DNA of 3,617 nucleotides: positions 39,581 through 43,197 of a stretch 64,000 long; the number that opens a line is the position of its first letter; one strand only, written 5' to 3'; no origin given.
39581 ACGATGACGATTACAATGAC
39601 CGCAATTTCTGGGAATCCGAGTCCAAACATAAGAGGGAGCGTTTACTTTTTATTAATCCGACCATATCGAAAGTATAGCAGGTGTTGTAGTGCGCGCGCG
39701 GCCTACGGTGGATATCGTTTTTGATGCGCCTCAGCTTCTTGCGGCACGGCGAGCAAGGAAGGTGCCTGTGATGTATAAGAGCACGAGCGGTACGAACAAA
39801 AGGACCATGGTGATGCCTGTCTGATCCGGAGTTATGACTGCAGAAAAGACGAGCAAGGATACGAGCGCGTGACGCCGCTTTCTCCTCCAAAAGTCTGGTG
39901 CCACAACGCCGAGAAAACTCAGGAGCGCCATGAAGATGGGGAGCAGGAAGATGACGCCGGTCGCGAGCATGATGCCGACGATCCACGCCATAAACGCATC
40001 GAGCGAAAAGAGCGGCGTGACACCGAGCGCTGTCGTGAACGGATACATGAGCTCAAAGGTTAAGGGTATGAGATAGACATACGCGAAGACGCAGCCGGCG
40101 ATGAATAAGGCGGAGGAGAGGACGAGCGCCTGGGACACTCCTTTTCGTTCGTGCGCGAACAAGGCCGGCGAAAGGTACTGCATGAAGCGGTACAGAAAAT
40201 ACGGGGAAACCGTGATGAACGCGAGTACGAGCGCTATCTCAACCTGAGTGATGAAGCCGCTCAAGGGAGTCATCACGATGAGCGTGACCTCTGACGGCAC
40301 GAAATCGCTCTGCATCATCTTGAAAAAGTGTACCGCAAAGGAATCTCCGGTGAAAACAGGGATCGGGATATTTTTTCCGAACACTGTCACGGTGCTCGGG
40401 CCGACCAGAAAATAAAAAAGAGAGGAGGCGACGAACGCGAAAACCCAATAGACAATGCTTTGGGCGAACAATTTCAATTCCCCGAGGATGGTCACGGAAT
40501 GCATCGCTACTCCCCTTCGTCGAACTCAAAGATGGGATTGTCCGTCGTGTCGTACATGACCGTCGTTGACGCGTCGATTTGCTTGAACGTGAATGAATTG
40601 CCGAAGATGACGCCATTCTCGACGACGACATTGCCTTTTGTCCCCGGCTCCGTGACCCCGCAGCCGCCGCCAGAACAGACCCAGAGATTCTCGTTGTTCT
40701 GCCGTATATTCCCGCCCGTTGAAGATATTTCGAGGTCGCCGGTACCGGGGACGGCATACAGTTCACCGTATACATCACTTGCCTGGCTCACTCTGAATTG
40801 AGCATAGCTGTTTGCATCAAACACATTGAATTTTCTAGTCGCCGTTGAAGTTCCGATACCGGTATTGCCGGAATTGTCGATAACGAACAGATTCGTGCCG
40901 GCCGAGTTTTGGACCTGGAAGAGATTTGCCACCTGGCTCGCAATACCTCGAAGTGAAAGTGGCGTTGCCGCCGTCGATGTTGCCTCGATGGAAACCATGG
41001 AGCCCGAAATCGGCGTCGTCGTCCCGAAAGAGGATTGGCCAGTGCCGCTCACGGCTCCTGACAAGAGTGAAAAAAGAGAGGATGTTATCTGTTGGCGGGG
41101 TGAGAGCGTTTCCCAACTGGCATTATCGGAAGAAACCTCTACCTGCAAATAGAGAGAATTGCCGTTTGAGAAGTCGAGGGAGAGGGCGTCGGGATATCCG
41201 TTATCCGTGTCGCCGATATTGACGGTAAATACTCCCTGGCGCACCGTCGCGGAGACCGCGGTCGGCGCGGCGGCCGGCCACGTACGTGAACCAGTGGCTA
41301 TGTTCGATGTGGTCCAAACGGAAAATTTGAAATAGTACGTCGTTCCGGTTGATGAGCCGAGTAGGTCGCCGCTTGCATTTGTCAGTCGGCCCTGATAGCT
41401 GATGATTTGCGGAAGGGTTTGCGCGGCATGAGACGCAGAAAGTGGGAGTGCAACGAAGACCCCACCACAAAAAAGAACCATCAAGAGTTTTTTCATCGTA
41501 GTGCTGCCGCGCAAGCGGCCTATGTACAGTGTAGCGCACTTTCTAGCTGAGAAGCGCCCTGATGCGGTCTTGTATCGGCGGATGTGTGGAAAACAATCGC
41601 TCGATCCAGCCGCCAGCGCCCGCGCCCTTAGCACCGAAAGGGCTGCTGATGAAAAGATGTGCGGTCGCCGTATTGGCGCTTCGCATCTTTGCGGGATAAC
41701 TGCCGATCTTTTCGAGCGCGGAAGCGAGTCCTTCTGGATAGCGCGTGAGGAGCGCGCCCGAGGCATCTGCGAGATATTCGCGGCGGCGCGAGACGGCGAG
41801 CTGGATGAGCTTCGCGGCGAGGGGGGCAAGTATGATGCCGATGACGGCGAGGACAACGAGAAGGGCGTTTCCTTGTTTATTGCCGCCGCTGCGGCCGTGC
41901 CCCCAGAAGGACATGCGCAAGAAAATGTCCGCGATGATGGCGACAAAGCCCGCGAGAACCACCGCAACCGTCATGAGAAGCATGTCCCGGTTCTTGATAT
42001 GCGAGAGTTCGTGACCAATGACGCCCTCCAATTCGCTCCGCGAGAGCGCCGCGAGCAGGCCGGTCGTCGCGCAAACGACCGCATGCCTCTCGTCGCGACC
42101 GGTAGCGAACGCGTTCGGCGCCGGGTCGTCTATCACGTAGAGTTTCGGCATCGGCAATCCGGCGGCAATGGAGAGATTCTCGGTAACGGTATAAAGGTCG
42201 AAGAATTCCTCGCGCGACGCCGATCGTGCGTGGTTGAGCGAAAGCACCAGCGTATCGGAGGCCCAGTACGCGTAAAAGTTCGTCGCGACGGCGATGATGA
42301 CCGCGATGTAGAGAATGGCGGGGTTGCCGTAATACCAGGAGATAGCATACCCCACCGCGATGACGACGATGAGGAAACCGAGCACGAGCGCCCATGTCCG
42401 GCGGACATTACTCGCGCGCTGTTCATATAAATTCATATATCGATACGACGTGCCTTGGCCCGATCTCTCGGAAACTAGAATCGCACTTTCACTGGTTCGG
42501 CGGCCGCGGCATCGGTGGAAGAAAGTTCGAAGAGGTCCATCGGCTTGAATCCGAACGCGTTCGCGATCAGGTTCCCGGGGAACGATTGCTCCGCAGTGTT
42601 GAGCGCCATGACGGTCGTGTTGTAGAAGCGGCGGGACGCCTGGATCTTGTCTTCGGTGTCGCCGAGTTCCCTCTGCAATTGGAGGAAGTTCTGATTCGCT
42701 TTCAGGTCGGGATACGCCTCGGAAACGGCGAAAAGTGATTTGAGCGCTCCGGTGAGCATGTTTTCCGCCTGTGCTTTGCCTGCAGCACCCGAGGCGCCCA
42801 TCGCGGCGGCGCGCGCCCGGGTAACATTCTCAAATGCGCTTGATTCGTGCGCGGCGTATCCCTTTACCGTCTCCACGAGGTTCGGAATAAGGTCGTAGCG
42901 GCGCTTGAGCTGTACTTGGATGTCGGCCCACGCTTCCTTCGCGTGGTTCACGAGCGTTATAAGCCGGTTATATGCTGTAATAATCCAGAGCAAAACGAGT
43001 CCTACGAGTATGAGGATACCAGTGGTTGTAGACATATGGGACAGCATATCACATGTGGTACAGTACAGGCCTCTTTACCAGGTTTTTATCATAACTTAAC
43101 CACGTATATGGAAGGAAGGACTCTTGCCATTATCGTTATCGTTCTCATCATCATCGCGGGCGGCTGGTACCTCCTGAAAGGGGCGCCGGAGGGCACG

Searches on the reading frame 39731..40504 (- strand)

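Call 8: search_protein_families(library=pfam, max_evalue=0.01, proteins=[window:39731-40504:-])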
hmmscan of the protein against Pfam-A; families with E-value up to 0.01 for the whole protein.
window:39731-40504:- (257 aa): 1 family
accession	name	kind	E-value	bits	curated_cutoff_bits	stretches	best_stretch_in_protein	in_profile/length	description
PF00902.23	TatC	-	9.2e-42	143.6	25.1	1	17-239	19-208/208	Sec-independent protein translocase protein (TatC)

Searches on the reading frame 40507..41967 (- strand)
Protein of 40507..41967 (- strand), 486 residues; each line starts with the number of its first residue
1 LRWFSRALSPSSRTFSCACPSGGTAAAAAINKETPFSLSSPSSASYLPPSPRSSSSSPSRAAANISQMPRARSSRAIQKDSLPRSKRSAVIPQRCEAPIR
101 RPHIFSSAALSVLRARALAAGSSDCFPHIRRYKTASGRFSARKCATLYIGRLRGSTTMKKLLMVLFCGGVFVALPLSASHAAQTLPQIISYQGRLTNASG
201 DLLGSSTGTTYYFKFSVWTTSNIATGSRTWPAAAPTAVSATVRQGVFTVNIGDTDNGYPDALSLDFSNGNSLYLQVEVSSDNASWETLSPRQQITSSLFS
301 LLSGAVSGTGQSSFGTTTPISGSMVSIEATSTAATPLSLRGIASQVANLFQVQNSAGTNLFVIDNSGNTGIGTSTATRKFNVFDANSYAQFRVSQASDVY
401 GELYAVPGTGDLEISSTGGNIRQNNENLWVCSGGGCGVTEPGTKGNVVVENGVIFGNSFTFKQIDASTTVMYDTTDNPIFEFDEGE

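Call 8: search_protein_families(library=pfam, max_evalue=0.01, proteins=[window:40507-41967:-])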
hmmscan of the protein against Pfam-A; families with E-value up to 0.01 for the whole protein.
window:40507-41967:- (486 aa): 0 families

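Call 9: search_protein_families(library=phrogs, max_evalue=0.01, proteins=[window:40507-41967:-])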
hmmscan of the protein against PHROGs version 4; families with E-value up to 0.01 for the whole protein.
window:40507-41967:- (486 aa): 0 families

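Call 101: search_protein_families(library=ncbifam, max_evalue=0.001, proteins=[window:40507-41967:-])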
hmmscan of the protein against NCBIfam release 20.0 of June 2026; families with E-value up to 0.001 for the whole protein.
window:40507-41967:- (486 aa): 1 family
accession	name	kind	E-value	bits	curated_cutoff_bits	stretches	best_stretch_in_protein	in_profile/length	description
NF053851.1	Bdello_MAT_N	subfamily_domain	0.00015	21.6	60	0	176-264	5-85/162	mosaic adhesive trimer family chimeric fiber protein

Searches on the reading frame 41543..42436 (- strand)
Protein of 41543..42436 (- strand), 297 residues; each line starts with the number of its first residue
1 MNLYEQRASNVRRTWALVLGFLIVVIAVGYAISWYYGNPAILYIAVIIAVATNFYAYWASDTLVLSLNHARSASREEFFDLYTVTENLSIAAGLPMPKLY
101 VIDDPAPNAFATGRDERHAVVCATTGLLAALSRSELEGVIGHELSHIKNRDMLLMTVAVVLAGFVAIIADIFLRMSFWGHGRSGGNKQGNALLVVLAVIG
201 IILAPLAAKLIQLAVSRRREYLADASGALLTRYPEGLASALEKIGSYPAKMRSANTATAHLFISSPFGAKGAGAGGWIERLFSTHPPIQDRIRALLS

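Call 16: search_protein_families(library=pfam, max_evalue=0.001, proteins=[window:41543-42436:-])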
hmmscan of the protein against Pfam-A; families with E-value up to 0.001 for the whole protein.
window:41543-42436:- (297 aa): 1 family
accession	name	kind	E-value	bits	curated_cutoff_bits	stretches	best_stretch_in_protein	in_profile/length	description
PF01435.24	Peptidase_M48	-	1.9e-32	113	20.3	1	80-296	6-183/186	Peptidase family M48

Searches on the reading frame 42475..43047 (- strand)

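Call 16: search_protein_families(library=pfam, max_evalue=0.001, proteins=[window:42475-43047:-])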
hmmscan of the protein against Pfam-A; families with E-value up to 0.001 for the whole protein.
window:42475-43047:- (190 aa): 1 family
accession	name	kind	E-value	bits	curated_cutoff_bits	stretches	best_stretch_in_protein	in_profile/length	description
PF04011.17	LemA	-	5.7e-59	198.7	26.2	1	39-190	1-149/149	LemA family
